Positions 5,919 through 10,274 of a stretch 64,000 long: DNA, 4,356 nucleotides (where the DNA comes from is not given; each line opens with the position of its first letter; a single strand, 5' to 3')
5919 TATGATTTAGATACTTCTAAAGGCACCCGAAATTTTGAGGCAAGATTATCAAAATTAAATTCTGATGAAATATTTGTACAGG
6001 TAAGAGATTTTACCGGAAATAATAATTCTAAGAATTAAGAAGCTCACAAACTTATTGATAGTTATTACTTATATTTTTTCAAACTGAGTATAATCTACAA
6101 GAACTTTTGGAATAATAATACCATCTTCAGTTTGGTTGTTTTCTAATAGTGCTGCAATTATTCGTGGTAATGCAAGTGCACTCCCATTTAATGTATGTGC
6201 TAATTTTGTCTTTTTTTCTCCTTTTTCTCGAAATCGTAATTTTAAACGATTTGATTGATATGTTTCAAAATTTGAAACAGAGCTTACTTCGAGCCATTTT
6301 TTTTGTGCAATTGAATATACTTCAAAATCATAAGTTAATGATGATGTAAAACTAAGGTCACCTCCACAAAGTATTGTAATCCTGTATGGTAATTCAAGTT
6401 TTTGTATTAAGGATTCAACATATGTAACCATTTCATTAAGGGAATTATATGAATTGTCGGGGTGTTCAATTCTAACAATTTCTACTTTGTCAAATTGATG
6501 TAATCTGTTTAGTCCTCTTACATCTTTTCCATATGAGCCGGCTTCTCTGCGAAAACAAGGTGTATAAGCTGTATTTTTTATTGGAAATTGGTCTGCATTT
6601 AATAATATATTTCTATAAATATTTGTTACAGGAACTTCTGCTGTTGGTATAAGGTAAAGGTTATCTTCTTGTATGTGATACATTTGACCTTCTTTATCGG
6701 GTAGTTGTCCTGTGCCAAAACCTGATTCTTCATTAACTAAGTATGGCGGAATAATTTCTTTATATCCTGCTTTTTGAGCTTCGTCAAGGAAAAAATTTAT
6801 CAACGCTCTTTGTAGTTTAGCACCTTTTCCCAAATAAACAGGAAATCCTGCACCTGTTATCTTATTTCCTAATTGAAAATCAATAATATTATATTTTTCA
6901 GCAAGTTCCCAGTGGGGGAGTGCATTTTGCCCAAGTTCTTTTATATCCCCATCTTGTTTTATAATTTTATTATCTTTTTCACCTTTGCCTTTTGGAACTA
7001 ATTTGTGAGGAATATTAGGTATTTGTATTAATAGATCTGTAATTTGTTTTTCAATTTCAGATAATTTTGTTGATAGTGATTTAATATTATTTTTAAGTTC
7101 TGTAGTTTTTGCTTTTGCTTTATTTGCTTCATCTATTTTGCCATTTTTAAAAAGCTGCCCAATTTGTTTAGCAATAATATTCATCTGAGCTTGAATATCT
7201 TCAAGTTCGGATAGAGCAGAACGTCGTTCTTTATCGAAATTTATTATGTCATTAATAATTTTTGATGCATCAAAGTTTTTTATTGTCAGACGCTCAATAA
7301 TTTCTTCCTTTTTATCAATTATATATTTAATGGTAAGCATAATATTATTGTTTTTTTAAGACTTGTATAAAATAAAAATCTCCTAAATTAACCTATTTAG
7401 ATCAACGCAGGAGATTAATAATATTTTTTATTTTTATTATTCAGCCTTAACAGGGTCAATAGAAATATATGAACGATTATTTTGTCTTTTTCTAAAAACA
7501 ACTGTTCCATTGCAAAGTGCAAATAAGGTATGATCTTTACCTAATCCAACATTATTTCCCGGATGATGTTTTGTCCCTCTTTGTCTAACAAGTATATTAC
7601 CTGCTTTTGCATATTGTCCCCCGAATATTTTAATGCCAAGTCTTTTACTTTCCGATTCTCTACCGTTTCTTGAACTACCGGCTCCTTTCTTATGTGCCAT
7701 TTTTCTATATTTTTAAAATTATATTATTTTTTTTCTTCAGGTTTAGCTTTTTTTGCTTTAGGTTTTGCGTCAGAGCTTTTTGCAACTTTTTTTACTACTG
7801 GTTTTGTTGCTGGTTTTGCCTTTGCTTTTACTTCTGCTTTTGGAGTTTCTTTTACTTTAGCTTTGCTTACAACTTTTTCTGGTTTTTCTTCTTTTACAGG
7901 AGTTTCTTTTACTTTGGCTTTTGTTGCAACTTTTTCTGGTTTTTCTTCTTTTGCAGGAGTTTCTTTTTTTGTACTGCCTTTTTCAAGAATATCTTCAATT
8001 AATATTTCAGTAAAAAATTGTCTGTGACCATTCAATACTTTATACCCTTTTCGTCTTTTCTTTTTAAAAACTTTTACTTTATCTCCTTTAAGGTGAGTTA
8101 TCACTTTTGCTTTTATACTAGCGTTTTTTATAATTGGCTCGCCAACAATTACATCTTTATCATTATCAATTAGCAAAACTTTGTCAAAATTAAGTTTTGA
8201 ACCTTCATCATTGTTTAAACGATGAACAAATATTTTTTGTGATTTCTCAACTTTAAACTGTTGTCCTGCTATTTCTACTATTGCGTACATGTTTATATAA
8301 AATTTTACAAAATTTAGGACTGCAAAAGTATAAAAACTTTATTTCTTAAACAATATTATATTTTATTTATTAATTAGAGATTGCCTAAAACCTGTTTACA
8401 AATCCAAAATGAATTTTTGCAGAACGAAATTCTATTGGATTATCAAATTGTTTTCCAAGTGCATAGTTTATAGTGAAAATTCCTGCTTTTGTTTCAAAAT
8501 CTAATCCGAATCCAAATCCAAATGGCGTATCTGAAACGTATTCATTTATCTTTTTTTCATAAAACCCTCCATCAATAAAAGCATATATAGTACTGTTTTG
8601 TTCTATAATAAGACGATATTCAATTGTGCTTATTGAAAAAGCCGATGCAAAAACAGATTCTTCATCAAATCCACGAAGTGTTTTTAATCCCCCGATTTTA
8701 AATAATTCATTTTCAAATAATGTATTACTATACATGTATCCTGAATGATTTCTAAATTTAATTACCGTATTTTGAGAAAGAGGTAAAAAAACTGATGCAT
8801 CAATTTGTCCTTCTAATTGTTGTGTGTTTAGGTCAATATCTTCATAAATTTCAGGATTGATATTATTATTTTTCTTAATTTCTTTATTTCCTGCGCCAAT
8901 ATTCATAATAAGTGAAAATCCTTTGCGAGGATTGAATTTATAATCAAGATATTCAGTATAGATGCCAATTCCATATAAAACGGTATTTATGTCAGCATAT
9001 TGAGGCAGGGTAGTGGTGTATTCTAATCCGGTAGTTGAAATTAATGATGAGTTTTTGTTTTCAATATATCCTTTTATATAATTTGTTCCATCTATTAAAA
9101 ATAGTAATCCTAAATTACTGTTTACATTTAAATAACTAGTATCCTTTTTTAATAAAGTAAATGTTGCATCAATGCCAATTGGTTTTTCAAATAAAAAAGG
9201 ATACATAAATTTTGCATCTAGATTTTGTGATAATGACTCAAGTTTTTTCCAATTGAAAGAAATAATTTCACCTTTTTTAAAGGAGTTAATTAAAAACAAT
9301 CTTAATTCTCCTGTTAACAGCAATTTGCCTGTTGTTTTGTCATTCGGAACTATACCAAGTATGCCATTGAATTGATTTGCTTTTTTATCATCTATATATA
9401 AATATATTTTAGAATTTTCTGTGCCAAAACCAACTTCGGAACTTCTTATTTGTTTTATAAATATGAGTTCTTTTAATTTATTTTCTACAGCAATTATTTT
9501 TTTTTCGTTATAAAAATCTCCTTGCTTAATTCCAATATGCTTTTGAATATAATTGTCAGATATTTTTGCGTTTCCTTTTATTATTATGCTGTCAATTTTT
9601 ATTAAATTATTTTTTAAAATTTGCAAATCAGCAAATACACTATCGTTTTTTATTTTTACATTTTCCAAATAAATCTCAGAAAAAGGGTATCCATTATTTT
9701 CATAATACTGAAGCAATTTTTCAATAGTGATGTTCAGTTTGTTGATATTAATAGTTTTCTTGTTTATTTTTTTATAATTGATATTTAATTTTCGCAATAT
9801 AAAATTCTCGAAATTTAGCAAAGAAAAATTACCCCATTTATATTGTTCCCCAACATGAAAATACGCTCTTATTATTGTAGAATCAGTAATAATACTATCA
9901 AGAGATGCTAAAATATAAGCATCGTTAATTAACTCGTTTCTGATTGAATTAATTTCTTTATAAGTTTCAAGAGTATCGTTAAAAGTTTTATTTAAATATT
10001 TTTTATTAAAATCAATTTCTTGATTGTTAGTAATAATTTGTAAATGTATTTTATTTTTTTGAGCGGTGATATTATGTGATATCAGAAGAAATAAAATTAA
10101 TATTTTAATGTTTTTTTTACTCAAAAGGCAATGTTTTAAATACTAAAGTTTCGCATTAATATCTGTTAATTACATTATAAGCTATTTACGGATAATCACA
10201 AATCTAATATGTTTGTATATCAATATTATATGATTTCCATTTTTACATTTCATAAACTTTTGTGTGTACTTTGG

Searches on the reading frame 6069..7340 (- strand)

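Call 15: search_protein_families(library=pfam, proteins=[window:6069-7340:-], max_evalue=0.00001)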
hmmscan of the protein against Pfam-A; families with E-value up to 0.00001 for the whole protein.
window:6069-7340:- (423 aa): 2 families
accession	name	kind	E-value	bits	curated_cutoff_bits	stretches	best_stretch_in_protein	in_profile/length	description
PF00587.30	tRNA-synt_2b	-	1.1e-34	120.5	29.3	1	225-402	8-179/179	tRNA synthetase class II core domain (G, H, P, S and T)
PF02403.27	Seryl_tRNA_N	-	6.5e-19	68.6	28.2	1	1-111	1-108/108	Seryl-tRNA synthetase N-terminal domain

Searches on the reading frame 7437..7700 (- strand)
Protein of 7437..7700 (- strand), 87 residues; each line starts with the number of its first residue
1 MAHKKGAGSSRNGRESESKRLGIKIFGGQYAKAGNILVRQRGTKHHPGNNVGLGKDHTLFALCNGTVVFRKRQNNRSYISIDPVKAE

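Call 15: search_protein_families(library=pfam, proteins=[window:7437-7700:-], max_evalue=0.00001)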
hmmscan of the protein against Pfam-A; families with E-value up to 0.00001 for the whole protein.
window:7437-7700:- (87 aa): 1 family
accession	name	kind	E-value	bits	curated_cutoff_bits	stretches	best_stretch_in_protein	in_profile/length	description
PF01016.24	Ribosomal_L27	-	3.6e-38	129.9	20.5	1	2-81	1-79/79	Ribosomal L27 protein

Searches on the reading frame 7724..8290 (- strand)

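Call 15: search_protein_families(library=pfam, proteins=[window:7724-8290:-], max_evalue=0.00001)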
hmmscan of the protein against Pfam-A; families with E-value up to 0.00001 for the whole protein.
window:7724-8290:- (188 aa): 1 family
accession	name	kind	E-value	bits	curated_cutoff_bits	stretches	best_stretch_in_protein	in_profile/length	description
PF00829.26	Ribosomal_L21p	-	1.4e-34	118.8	27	1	1-101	1-99/99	Ribosomal prokaryotic L21 protein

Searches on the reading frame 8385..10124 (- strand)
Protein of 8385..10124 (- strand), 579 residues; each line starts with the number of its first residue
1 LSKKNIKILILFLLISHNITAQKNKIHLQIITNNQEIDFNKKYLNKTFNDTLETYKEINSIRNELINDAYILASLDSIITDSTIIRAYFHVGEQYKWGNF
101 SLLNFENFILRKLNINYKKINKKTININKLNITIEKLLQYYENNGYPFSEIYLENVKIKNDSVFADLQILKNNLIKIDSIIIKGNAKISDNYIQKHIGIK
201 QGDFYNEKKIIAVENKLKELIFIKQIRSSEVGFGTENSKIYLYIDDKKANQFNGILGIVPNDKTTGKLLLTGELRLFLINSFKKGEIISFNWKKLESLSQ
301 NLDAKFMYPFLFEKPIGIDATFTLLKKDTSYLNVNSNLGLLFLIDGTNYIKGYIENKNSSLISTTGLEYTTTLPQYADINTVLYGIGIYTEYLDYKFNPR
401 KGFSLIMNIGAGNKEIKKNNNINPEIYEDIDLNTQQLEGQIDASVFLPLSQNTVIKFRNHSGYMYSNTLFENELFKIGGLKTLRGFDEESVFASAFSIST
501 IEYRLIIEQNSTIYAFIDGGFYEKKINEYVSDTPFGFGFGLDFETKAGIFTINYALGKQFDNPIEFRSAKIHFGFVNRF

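Call 15: search_protein_families(library=pfam, proteins=[window:8385-10124:-], max_evalue=0.00001)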
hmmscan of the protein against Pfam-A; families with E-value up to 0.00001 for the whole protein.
window:8385-10124:- (579 aa): 2 families
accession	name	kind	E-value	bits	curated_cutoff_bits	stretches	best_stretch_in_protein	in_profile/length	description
PF07244.20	POTRA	-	1.9e-10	41.7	21.3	1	176-221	2-47/79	Surface antigen variable number repeat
PF03865.19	ShlB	-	1.2e-06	28.7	22.7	1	438-541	201-309/311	Haemolysin secretion/activation protein ShlB/FhaC/HecB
